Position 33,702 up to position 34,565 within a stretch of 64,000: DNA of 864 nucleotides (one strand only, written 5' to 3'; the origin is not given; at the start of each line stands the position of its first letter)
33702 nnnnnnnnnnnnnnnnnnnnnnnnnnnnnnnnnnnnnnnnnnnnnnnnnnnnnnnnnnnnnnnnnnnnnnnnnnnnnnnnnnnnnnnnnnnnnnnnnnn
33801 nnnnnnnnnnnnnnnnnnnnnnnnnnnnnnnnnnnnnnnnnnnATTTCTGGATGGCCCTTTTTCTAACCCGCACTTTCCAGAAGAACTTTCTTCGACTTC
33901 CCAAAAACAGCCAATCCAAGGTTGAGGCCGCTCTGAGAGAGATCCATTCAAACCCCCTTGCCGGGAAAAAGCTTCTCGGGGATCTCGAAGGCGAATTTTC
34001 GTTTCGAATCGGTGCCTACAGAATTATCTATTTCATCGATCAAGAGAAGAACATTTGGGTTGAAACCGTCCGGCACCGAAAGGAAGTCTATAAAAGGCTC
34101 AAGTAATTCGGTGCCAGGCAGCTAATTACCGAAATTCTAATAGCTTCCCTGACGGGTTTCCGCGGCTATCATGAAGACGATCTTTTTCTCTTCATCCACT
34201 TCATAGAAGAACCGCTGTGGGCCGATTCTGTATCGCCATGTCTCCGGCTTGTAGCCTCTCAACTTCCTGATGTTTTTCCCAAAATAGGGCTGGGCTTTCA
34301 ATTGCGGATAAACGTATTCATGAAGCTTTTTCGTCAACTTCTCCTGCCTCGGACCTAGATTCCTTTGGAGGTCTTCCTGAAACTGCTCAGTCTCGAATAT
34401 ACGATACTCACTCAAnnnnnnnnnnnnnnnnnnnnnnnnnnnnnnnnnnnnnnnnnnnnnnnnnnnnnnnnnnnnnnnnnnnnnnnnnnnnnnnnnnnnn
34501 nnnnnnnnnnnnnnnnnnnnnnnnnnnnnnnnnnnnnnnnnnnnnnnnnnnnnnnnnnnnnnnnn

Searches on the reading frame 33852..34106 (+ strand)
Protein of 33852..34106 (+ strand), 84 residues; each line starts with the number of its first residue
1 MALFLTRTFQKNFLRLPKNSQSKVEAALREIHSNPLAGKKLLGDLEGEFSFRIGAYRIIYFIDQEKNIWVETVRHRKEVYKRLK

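Call 59: search_protein_families(library=pfam, proteins=[window:33852-34106:+], max_evalue=0.01)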
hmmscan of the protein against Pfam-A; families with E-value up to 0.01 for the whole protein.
window:33852-34106:+ (84 aa): 3 families
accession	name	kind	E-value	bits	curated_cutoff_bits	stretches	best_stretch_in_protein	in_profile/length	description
PF05016.21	ParE_toxin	-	3.7e-11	43.9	23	1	4-80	2-89/89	ParE toxin of type II toxin-antitoxin system, parDE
PF15781.12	ParE-like_toxin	-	7.8e-09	35.8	28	1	5-84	3-87/87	ParE-like toxin of type II bacterial toxin-antitoxin system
PF05973.20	Gp49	-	0.00045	20.6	23.9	1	12-70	2-66/90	Phage derived protein Gp49-like (DUF891)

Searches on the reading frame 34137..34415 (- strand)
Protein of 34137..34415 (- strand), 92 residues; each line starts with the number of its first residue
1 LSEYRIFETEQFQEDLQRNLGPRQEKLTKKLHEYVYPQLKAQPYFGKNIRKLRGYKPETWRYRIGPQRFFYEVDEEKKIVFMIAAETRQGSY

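Call 59: search_protein_families(library=pfam, proteins=[window:34137-34415:-], max_evalue=0.01)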
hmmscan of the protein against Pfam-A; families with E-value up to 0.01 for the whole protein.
window:34137-34415:- (92 aa): 1 family
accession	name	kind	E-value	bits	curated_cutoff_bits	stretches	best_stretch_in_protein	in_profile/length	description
PF05016.21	ParE_toxin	-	3.8e-05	24.6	23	1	9-81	4-79/89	ParE toxin of type II toxin-antitoxin system, parDE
